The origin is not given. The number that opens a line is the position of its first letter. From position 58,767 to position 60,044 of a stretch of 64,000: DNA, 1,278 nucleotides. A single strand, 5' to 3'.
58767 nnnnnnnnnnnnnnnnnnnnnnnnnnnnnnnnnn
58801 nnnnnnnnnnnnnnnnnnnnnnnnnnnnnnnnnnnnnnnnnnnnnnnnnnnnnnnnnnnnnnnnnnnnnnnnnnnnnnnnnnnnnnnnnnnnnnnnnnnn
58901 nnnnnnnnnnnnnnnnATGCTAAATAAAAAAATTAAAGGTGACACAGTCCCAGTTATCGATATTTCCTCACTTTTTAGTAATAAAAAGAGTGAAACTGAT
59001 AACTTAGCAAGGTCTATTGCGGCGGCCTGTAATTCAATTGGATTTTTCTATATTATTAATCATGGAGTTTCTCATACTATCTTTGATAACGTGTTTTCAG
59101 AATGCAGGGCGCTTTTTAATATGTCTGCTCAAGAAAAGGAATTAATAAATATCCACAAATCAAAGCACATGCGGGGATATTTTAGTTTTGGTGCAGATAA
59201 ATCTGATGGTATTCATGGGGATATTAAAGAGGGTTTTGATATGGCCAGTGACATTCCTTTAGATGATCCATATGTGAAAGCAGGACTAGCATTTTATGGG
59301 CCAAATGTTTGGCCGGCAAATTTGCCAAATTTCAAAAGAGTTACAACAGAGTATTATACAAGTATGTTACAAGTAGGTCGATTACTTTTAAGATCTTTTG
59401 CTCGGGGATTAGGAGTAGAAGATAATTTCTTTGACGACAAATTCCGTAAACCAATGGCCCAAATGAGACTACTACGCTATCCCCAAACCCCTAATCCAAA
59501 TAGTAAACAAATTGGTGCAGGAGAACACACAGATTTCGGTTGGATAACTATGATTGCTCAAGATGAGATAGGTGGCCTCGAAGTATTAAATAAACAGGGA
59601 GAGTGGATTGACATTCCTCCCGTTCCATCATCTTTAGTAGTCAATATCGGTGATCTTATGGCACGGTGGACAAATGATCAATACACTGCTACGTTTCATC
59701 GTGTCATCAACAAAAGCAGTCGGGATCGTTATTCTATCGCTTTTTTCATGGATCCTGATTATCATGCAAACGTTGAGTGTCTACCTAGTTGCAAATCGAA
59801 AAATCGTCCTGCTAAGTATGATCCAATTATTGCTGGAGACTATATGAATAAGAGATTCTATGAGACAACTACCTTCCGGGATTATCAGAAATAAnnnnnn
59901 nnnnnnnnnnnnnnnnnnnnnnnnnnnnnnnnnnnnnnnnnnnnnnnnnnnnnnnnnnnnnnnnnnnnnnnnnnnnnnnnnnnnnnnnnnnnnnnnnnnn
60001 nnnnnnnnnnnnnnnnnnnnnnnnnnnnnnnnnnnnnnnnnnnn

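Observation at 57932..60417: Mobile cargo may encode a lipid-modification module in a genome that also carries olsBA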

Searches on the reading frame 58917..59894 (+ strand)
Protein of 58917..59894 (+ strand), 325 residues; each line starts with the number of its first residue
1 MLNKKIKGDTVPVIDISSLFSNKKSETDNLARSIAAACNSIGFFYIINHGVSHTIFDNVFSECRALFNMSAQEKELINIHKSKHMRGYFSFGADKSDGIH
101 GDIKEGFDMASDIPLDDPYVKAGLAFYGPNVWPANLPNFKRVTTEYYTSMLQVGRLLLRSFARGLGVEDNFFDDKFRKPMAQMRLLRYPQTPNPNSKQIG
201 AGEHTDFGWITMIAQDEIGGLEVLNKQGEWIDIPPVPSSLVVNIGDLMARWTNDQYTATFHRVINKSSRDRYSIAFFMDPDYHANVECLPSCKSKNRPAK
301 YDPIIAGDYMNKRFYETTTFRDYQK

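Call 4: search_protein_families(library=pfam, proteins=[window:58917-59894:+], max_evalue=0.01)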
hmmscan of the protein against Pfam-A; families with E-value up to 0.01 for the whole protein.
window:58917-59894:+ (325 aa): 2 families
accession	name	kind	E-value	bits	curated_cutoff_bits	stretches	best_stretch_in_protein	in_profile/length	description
PF14226.12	DIOX_N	-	5.8e-30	104.8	27.3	1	11-135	1-117/117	non-haem dioxygenase in morphine synthesis N-terminal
PF03171.26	2OG-FeII_Oxy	-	7e-28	97.4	23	1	183-280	5-101/101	2OG-Fe(II) oxygenase superfamily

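Call 9: search_protein_families(library=ncbifam, proteins=[window:58917-59894:+], max_evalue=0.01)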
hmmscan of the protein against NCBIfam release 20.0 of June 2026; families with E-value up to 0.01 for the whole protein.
window:58917-59894:+ (325 aa): 0 families

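Call 10: search_solved_structures(query=window:58917-59894:+, max_evalue=0.001)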
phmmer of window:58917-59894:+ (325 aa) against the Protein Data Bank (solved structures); distinct sequences matched with E-value up to 0.001: 76 (the best 60 are shown).
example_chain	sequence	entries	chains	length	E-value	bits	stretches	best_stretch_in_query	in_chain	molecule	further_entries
9ovh_A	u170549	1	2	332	5.2e-63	216.2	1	11-316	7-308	2-oxoglutarate-dependent ethylene/succinate-forming enzyme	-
6jyv_A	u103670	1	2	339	6.7e-54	186.2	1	9-290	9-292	Probable iron/ascorbate oxidoreductase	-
9l50_A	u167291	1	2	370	1.9e-47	165.1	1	9-317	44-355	ring expansion oxygenase SpoC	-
9l51_A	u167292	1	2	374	1.9e-47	165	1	9-317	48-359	ring expansion oxygenase SpoC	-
9l52_A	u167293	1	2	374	1.2e-46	162.4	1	9-317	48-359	ring expansion oxygenase SpoC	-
9ig3_A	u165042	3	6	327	3e-46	161.1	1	10-287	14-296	2-oxoglutarate-dependent dioxygenase traH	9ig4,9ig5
6xjj_A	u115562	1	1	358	1.9e-45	158.4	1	6-289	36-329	2-oxoglutarate-dependent dioxygenase tropC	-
5c3p_A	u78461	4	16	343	4e-41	144.2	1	8-317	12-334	Thymine dioxygenase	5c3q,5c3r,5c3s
3oox_A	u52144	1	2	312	2e-40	141.9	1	24-316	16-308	putative 2OG-Fe(II) oxygenase family protein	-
5c3o_A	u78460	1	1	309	8.5e-36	126.7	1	8-283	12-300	Thymine dioxygenase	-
6lsv_A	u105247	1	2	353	7.2e-35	123.7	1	10-309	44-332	Probable 2-oxoglutarate-dependent dioxygenase At5g05600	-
8cve_A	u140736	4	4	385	6.1e-34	120.6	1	30-308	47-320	Hyoscyamine 6-beta-hydroxylase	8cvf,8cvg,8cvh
8cv8_A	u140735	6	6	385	4.2e-33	117.9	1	30-308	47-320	Hyoscyamine 6-beta-hydroxylase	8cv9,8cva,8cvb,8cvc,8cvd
9v6v_A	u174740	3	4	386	1.7e-32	115.9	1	28-309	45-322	Hyoscyamine 6-dioxygenase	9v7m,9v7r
5o7y_A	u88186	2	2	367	2.5e-32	115.3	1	9-301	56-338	Thebaine 6-O-demethylase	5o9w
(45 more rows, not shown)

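Call 20: find_encoding_contigs(protein=window:58917-59894:+, flank=10000, max_places=6)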
Protein window:58917-59894:+ (325 aa): 14 contigs read that carry it; 6 places shown.
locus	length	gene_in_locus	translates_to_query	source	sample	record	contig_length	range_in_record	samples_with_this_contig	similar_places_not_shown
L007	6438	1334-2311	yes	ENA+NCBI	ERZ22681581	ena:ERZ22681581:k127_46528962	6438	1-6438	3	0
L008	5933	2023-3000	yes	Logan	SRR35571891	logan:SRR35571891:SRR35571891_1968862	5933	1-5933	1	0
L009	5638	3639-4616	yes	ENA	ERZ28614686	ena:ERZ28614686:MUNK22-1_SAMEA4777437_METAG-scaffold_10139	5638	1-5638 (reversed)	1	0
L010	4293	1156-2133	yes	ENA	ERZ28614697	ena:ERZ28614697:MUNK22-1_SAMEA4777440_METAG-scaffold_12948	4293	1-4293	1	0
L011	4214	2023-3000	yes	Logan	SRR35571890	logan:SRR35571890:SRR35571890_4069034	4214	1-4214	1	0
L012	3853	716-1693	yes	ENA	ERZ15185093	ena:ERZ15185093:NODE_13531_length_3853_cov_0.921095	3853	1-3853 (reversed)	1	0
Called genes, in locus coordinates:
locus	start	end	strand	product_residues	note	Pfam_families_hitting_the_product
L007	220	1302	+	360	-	PF00487:FA_desaturase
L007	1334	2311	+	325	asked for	PF14226:DIOX_N, PF03171:2OG-FeII_Oxy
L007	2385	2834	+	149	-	PF00892:EamA (weak)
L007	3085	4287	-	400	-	PF14696:Glyoxalase_5, PF00903:Glyoxalase, PF13669:Glyoxalase_4 (weak)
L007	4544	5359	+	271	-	PF00691:OmpA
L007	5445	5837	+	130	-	PF04379:DUF525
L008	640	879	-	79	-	-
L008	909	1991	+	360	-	PF00487:FA_desaturase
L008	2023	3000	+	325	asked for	PF14226:DIOX_N, PF03171:2OG-FeII_Oxy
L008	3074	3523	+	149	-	PF00892:EamA (weak)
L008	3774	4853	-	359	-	PF14696:Glyoxalase_5, PF00903:Glyoxalase, PF13669:Glyoxalase_4 (weak)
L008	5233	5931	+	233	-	?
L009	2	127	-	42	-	?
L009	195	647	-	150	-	PF25191:DUF7832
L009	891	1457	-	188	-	PF03703:bPH_2 (weak)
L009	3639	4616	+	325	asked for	PF14226:DIOX_N, PF03171:2OG-FeII_Oxy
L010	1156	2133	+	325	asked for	PF14226:DIOX_N, PF03171:2OG-FeII_Oxy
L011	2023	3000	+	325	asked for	PF14226:DIOX_N, PF03171:2OG-FeII_Oxy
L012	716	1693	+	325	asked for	PF14226:DIOX_N, PF03171:2OG-FeII_Oxy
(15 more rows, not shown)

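Call 25: find_related_loci(query=A2, collection=genome_contigs, flank=6000)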
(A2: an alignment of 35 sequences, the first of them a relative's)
Query A2 (360 aa) in genome_contigs; peptide patterns used: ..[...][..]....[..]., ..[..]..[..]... (x = any residue, [..] = any of these).
194 stretches matched a pattern; 138 encode a relative of the query (tblastn E <= 1e-3); the best 80 are kept; 80 distinct loci.
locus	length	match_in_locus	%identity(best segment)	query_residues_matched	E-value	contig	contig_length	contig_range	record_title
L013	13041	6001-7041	43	8-360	5e-99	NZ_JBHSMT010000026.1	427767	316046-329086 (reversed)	Paraherbaspirillum soli strain KACC 12633 velvet_auto_105_26, whole genome shotgun sequence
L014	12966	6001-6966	43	38-360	3e-79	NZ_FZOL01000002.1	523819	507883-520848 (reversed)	Pseudomonas japonica strain DSM 22348, whole genome shotgun sequence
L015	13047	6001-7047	38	8-360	2e-75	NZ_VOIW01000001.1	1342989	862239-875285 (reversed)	Pseudomonas haemolytica strain DSM 108987 1_1342989_63.7663, whole genome shotgun sequence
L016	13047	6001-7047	38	8-360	7e-74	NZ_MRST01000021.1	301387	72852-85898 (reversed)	Pseudomonas fluorescens strain EK007-RG4 NODE_7_length_301387_cov_74.3138_ID_13, whole genome shotgun sequence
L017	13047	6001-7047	38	8-360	2e-73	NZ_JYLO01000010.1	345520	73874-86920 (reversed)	Pseudomonas lactis strain DSM 29167 10_345520_19.0306, whole genome shotgun sequence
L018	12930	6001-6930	34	35-353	6e-52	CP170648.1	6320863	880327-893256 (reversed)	MAG: Stenomitos frigidus ULC029 chromosome, complete genome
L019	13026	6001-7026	31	3-353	2e-51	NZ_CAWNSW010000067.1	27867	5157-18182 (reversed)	Stenomitos frigidus ULC18 isolate ena-yuan-GCF_003003795.1 NZ_PVWK01000077.1, whole genome shotgun sequence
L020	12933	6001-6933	33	32-353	3e-51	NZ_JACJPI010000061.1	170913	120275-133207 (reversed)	Leptolyngbya sp. FACHB-321 contig61, whole genome shotgun sequence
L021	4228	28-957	33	35-353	2e-50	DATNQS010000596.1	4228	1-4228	MAG TPA_asm: Candidatus Sericytochromatia bacterium isolate SMAG_U16513 k141_61935, whole genome shotgun sequence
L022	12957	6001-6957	31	23-353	3e-50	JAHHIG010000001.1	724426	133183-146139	MAG: Tildeniella nuda ZEHNDER 1965/U140 scaffold_14_c1, whole genome shotgun sequence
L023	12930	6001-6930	33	35-353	9e-50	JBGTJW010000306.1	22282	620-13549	MAG: Stenomitos sp. isolate JTS-RE299 k141_9063644, whole genome shotgun sequence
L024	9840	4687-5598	33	34-341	8e-50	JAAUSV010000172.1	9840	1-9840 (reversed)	MAG: Leptolyngbyaceae cyanobacterium SL_7_1 NODE_1612_length_9840_cov_3.702461, whole genome shotgun sequence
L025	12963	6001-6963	31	19-353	4e-49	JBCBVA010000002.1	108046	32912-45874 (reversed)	MAG: Cyanobacteria bacterium J06642_12 NODE_2_length_108046_cov_9.694014, whole genome shotgun sequence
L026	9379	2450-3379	32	35-353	8e-49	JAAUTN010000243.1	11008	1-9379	MAG: Leptolyngbyaceae cyanobacterium SM1_4_3 NODE_2585_length_11008_cov_7.207793, whole genome shotgun sequence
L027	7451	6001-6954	33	35-353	4e-49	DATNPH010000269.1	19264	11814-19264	MAG TPA_asm: Coleofasciculaceae cyanobacterium isolate SMAG_U16476 k141_117706, whole genome shotgun sequence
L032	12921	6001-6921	32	35-353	2e-47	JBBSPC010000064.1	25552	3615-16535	MAG: Chroococcales cyanobacterium isolate LS6_sbin.46 LS6_sbin.46_K_368033_L_25552_cov_58.6372, whole genome shotgun seq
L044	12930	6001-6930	33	35-353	3e-44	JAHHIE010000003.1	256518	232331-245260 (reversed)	MAG: Stenomitos rutilans HA7619-LM2 scaffold_48_c1, whole genome shotgun sequence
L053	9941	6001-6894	32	45-353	6e-43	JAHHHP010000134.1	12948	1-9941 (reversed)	MAG: Myxacorys chilensis ATA2-1-KO14 scaffold_152_c1, whole genome shotgun sequence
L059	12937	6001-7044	29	1-359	2e-40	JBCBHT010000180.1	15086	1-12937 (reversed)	MAG: Cyanobacteria bacterium J06621_15 NODE_180_length_15086_cov_18.089280, whole genome shotgun sequence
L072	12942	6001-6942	30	34-359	4e-37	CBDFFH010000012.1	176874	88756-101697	MAG: Chamaesiphon sp. isolate 851febc9-5298-47d4-a467-06c2a8c42fd6 genome assembly, contig: contig_12, whole genome shot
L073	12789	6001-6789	34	36-295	2e-36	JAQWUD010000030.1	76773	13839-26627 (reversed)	MAG: Luminiphilus sp. isolate cluster2_bin.98 k141_4539750, whole genome shotgun sequence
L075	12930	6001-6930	31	35-353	2e-36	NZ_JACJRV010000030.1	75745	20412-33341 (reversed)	Nostoc sp. FACHB-152 contig30, whole genome shotgun sequence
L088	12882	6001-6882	32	36-335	2e-34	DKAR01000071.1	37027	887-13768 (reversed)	MAG TPA_asm: Proteobacteria bacterium UBA6921 UBA6921_contig_452, whole genome shotgun sequence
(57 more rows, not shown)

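Call 29: search_protein_families(library=pfam, proteins=[L016:742-1950:+, L016:2088-3023:+, L016:3056-4015:-, L016:7187-8212:+, L016:8231-9415:+, L016:9457-10413:+, L016:10441-10845:+, L016:10888-11841:-, L014:4700-5629:-, L014:8997-11039:-], max_evalue=0.0001)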
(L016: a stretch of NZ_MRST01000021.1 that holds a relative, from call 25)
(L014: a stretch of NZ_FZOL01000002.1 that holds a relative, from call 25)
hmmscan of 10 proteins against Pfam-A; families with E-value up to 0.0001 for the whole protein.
L016:742-1950:+ (402 aa): 2 families
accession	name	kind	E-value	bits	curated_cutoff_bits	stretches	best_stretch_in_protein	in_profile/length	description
PF07690.21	MFS_1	-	2.9e-31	109.1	33.4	1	35-354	11-346/347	Major Facilitator Superfamily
PF13347.12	MFS_2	-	4.5e-07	29.2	27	1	148-327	149-339/427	MFS/sugar transport protein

L016:2088-3023:+ (311 aa): 2 families
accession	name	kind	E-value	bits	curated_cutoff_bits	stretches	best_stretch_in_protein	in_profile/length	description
PF03466.25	LysR_substrate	-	6e-24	85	28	1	102-305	7-208/209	LysR substrate binding domain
PF00126.33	HTH_1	-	1.6e-13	50.8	26.6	1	13-69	2-58/60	Bacterial regulatory helix-turn-helix protein, lysR family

L016:3056-4015:- (319 aa): 2 families
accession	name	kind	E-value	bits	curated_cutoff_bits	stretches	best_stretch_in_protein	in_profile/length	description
PF03466.25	LysR_substrate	-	1.5e-30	106.6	28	1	92-290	5-206/209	LysR substrate binding domain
PF00126.33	HTH_1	-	2.6e-18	66.2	26.6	1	7-66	1-60/60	Bacterial regulatory helix-turn-helix protein, lysR family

L016:7187-8212:+ (341 aa): 1 family
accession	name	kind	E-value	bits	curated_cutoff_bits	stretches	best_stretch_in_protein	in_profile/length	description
PF02668.22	TauD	-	1e-07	32.6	27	1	108-315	60-265/267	Taurine catabolism dioxygenase TauD, TfdA family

L016:8231-9415:+ (394 aa): 2 families
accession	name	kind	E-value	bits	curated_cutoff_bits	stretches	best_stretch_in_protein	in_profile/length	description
PF01979.26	Amidohydro_1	-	1.4e-12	48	25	1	63-341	1-318/345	Amidohydrolase family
PF07969.17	Amidohydro_3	-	3.1e-09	37.3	29.7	0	56-77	2-23/472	Amidohydrolase family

L016:9457-10413:+ (318 aa): 0 families

L016:10441-10845:+ (134 aa): 0 families

L016:10888-11841:- (317 aa): 2 families
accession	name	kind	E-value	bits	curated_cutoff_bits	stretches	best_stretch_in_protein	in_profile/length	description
PF03466.25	LysR_substrate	-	2.7e-26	92.7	28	1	110-304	7-205/209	LysR substrate binding domain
PF00126.33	HTH_1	-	2.7e-14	53.3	26.6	1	21-79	2-60/60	Bacterial regulatory helix-turn-helix protein, lysR family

L014:4700-5629:- (309 aa): 2 families
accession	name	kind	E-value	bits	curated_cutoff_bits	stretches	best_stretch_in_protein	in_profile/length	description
PF03466.25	LysR_substrate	-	2.6e-27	96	28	1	106-302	8-207/209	LysR substrate binding domain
PF00126.33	HTH_1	-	2.5e-17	63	26.6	1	18-77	1-60/60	Bacterial regulatory helix-turn-helix protein, lysR family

L014:8997-11039:- (680 aa): 0 families

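Call 37: search_protein_families(library=pfam, proteins=[L007:220-1302:+], max_evalue=0.01)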
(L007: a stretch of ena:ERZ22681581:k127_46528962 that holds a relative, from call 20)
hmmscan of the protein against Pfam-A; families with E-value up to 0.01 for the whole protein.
L007:220-1302:+ (360 aa): 1 family
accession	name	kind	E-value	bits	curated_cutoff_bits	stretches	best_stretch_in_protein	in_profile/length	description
PF00487.30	FA_desaturase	-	1.1e-27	97.9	29.7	1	59-293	5-238/253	Fatty acid desaturase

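Call 43: search_dna_similar(query=L007:220-1302:+, collection=plasmids, mode=protein, max_evalue=1e-20, max_rows=20)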
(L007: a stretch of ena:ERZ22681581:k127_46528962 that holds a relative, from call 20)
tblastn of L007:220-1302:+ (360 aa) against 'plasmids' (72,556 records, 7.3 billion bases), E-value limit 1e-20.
No match.

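Call 55: search_protein_families(library=pfam, proteins=[L018:2657-5551:-, L018:6972-7868:+, L018:8690-9925:+, L018:9986-11515:-, L073:3870-5783:+, L073:6980-7837:+, L073:7939-9234:-, L073:2987-3748:-, L016:9457-10413:+], max_evalue=0.001)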
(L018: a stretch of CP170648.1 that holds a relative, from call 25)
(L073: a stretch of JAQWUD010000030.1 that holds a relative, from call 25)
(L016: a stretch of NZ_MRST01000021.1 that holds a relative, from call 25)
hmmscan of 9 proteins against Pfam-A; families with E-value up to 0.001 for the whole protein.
L018:2657-5551:- (964 aa): 0 families

L018:6972-7868:+ (298 aa): 1 family
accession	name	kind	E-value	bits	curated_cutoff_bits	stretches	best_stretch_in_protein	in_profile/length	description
PF00892.27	EamA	-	6.9e-32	111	28.2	2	11-151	2-133/135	EamA-like transporter family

L018:8690-9925:+ (411 aa): 6 families
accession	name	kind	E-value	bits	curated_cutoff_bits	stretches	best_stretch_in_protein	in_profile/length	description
PF07690.21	MFS_1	-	3.6e-61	207.5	33.4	2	18-268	1-260/347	Major Facilitator Superfamily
PF12832.13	MFS_1_like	-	9e-18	64.9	25.2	3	199-358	199-361/373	MFS_1 like family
PF00083.30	Sugar_tr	-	1.5e-12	47.6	22.3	2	46-186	44-190/452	Sugar (and other) transporter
PF13347.12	MFS_2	-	1.6e-09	37.3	27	1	13-166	224-386/427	MFS/sugar transport protein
PF06779.20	MFS_4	-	1.3e-06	28.4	26.3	1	32-380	12-361/364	Uncharacterised MFS-type transporter YbfB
PF03209.21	PUCC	-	4.8e-05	23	21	0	96-162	83-149/401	PUCC protein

L018:9986-11515:- (509 aa): 3 families
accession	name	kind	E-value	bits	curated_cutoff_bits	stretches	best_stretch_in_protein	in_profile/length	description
PF01595.25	CNNM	-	4e-44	150.9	28.4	1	44-240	4-181/181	Cyclin M transmembrane N-terminal domain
PF03471.22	CorC_HlyC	-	2.8e-19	69.3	27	1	394-469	3-79/81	Transporter associated domain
PF00571.33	CBS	-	9.2e-11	42.4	24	1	329-377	8-56/57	CBS domain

L073:3870-5783:+ (637 aa): 1 family
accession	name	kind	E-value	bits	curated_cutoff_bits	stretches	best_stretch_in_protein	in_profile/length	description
PF03553.21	Na_H_antiporter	-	2.2e-48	165.5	23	1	271-596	2-295/303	Na+/H+ antiporter family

L073:6980-7837:+ (285 aa): 1 family
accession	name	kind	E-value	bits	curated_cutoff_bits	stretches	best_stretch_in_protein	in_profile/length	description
PF01261.30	AP_endonuc_2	-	2.4e-05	24.6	31.1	1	34-164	5-165/249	Xylose isomerase-like TIM barrel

L073:7939-9234:- (431 aa): 3 families
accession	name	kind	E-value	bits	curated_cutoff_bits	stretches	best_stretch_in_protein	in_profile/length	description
PF00266.25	Aminotran_5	-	3.2e-63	214.4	21.5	1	41-416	1-369/371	Aminotransferase class-V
PF01053.26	Cys_Met_Meta_PP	-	4.6e-06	25.9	27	1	119-252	83-209/381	Cys/Met metabolism PLP-dependent enzyme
PF00155.27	Aminotran_1_2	-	0.00099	18.8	19.7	0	85-216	45-186/361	Aminotransferase class I and II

L073:2987-3748:- (253 aa): 1 family
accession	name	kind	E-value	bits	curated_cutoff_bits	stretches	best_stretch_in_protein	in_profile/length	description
PF01925.25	TauE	-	1.4e-32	113.7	32.6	1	7-248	1-236/237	Sulfite exporter TauE/SafE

L016:9457-10413:+ (318 aa): 0 families

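Call 57: search_protein_families(library=ncbifam, proteins=[L018:5878-6963:+, L073:5920-6972:+, L016:5980-7050:+, L016:4294-5253:+, L007:220-1302:+], max_evalue=0.01)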
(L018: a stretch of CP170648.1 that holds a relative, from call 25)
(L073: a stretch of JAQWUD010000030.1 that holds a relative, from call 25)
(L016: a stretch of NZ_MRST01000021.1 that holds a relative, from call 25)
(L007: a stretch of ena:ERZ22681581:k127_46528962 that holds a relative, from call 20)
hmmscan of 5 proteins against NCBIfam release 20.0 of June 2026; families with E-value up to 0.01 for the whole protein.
L018:5878-6963:+ (361 aa): 3 families
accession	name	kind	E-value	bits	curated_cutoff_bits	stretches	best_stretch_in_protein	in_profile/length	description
NF045690.1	BCarotKetCrtW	equivalog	1.4e-08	34.4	350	1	232-300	181-250/257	beta-carotene ketolase CrtW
NF045688.1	BCarotHydoxCrtR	equivalog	0.0012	18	475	0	253-295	206-248/297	beta-carotene hydroxylase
NF052548.1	FAdesatDesABac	equivalog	0.0093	15.1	500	0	269-318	258-307/328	Delta(5) desaturase DesA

L073:5920-6972:+ (350 aa): 2 families
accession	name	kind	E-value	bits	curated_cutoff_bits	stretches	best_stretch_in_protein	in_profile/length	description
NF045690.1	BCarotKetCrtW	equivalog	8.3e-05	22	350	1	262-287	227-252/257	beta-carotene ketolase CrtW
NF052548.1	FAdesatDesABac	equivalog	0.0021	17.3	500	0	55-300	57-304/328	Delta(5) desaturase DesA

L016:5980-7050:+ (356 aa): 4 families
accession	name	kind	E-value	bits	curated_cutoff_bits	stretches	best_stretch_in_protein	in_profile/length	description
NF052548.1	FAdesatDesABac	equivalog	1.7e-08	33.9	500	1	57-288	51-288/328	Delta(5) desaturase DesA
NF041365.1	GntB_guanitoxin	equivalog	1e-07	31.7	380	1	77-293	66-279/308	guanitoxin biosynthesis L-arginine gamma (S) hydroxylase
NF045690.1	BCarotKetCrtW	equivalog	2.8e-07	30.1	350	1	27-124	19-120/257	beta-carotene ketolase CrtW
NF045688.1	BCarotHydoxCrtR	equivalog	4.2e-07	29.3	475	1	39-287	34-251/297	beta-carotene hydroxylase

L016:4294-5253:+ (319 aa): 0 families

L007:220-1302:+ (360 aa): 3 families
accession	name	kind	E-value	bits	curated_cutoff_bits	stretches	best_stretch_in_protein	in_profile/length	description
NF052548.1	FAdesatDesABac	equivalog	1.7e-05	24.2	500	1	75-291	69-290/328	Delta(5) desaturase DesA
NF041365.1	GntB_guanitoxin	equivalog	6.3e-05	22.5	380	1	16-295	7-280/308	guanitoxin biosynthesis L-arginine gamma (S) hydroxylase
NF045690.1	BCarotKetCrtW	equivalog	0.00042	19.7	350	1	265-291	225-251/257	beta-carotene ketolase CrtW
